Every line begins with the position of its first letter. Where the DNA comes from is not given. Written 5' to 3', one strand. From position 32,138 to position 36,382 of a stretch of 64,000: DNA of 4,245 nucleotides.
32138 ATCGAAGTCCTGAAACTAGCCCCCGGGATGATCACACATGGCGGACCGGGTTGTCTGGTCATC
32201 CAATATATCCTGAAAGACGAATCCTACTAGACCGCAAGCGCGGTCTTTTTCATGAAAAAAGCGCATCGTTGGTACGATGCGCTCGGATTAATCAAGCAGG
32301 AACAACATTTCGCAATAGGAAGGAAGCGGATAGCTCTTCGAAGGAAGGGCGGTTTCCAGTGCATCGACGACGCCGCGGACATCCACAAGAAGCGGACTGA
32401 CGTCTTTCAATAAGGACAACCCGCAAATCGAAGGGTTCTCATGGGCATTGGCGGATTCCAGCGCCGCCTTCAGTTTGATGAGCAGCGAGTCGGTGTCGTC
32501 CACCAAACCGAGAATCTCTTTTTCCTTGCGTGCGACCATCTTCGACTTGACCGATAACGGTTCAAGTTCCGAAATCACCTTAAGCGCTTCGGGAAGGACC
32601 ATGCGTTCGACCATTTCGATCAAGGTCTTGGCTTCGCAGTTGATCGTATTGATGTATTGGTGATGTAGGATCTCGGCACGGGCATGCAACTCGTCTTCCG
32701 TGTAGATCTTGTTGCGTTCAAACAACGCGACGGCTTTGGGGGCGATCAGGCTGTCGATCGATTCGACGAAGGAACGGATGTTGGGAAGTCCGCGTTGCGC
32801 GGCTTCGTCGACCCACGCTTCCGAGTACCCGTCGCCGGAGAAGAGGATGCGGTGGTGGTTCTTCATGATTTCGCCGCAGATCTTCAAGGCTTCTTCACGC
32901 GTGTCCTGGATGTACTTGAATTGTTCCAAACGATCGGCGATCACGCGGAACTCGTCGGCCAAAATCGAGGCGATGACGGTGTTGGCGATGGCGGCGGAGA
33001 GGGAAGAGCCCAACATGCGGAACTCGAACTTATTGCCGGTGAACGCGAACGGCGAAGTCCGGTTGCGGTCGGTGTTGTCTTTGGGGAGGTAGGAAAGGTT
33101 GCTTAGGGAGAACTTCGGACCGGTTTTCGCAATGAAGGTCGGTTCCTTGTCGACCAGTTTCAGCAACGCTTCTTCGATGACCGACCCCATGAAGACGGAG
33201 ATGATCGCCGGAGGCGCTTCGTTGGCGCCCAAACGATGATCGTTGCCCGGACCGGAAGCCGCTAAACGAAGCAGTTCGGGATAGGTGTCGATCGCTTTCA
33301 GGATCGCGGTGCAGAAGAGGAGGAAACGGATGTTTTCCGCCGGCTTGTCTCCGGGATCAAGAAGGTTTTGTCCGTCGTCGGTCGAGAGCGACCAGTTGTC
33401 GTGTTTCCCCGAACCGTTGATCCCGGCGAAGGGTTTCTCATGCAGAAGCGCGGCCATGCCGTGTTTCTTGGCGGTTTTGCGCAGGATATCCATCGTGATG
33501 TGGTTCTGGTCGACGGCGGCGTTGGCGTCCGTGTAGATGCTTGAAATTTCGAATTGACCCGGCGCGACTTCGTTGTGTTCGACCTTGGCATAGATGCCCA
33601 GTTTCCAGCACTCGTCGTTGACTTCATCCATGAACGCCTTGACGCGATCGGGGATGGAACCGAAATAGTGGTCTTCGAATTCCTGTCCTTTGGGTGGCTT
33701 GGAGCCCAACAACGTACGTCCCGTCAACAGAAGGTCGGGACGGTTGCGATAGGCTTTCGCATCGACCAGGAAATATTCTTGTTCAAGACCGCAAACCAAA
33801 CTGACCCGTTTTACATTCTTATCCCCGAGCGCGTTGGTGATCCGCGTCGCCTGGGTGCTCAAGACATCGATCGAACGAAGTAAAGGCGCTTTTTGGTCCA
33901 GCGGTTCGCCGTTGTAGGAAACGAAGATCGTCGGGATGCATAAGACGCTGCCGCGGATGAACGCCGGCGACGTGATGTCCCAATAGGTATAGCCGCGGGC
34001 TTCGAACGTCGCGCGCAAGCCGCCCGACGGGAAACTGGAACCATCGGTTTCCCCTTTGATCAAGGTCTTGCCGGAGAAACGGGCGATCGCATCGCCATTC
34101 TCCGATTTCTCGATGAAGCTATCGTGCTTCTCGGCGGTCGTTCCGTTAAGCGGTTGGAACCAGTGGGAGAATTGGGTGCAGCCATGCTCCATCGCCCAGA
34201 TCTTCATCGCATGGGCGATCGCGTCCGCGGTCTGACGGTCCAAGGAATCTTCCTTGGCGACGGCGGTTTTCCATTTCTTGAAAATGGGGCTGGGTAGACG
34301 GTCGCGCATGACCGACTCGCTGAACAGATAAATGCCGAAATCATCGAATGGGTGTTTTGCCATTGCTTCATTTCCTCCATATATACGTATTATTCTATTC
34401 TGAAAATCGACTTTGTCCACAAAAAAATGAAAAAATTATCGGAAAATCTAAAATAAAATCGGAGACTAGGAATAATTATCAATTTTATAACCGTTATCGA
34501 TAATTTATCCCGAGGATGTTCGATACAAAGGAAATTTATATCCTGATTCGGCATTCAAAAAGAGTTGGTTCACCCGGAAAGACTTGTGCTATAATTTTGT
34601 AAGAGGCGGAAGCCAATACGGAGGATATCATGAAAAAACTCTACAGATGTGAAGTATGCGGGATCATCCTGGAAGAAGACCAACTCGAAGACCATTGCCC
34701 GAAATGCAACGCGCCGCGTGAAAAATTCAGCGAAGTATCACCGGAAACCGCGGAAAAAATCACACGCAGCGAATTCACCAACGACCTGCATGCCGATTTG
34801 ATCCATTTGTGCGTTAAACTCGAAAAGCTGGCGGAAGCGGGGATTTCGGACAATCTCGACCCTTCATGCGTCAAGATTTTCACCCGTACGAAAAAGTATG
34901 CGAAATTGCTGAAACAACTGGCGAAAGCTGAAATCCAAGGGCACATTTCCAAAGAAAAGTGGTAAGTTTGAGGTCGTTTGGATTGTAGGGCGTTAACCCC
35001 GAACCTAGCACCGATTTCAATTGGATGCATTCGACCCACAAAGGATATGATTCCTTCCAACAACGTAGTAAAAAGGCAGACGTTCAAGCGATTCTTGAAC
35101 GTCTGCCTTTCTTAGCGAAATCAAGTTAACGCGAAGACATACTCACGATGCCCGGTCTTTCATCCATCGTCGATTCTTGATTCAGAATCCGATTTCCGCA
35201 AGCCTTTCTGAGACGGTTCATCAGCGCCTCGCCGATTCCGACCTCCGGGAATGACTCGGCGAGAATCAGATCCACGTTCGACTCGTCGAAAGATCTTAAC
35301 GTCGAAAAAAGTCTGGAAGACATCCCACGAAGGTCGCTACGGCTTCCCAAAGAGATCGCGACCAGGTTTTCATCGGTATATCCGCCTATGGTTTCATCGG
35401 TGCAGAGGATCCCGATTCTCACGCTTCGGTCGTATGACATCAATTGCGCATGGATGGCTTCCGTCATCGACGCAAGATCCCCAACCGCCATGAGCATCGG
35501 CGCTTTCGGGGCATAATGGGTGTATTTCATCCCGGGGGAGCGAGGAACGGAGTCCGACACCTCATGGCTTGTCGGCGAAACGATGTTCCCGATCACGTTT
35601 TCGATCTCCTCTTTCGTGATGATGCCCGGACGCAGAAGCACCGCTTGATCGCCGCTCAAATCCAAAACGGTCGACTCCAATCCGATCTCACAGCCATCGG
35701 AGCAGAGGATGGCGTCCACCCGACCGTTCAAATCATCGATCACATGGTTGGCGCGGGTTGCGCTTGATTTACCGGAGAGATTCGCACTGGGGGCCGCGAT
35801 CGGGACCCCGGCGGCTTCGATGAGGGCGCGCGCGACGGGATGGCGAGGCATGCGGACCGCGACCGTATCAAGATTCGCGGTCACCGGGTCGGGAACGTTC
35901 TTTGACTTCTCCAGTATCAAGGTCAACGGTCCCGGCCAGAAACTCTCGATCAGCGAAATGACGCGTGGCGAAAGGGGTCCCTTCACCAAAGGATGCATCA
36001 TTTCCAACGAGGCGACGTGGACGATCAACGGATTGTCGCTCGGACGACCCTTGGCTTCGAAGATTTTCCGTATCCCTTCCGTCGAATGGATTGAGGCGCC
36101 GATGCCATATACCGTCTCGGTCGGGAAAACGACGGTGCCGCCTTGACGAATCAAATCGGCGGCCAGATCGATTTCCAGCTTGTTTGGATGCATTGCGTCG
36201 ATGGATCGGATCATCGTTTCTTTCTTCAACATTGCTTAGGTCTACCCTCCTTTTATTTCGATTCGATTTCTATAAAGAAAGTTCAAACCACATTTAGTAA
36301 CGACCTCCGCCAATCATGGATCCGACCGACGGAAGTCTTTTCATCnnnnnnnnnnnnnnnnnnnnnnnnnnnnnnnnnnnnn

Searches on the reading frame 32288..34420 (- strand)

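Call 16: search_protein_families(library=pfam, proteins=[window:32288-34420:-], max_evalue=0.00001)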
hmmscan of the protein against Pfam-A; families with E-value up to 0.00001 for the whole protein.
window:32288-34420:- (710 aa): 3 families
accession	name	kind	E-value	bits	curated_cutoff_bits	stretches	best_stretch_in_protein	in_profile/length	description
PF12437.13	GSIII_N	-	2.2e-72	242.4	25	1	27-183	4-160/160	Glutamine synthetase type III N terminal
PF18318.6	Gln-synt_C-ter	-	1.1e-35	122.4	22.7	1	512-620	3-111/118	Glutamine synthetase C-terminal domain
PF00120.29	Gln-synt_C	-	7.6e-23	81.6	24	1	203-362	20-173/344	Glutamine synthetase, catalytic domain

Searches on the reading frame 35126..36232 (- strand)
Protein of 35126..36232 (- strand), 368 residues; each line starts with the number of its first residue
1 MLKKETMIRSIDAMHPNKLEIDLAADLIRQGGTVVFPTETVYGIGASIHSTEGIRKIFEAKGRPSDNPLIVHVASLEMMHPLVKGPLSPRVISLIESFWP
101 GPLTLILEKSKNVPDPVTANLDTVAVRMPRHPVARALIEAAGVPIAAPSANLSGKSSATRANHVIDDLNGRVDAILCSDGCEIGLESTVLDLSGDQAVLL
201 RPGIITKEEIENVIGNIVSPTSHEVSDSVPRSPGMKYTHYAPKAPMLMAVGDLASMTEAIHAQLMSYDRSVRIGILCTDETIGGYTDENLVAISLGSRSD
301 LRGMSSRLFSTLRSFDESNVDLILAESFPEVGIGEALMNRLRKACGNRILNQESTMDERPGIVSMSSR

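Call 16: search_protein_families(library=pfam, proteins=[window:35126-36232:-], max_evalue=0.00001)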
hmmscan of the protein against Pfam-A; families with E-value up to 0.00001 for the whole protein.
window:35126-36232:- (368 aa): 2 families
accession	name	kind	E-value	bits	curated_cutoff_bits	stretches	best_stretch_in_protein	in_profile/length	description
PF01300.24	Sua5_yciO_yrdC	-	7.9e-60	201.8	25.1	1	27-203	2-178/178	Telomere recombination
PF03481.19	Sua5_C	-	8e-35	120.8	22.9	1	205-346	1-136/136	Threonylcarbamoyl-AMP synthase, C-terminal domain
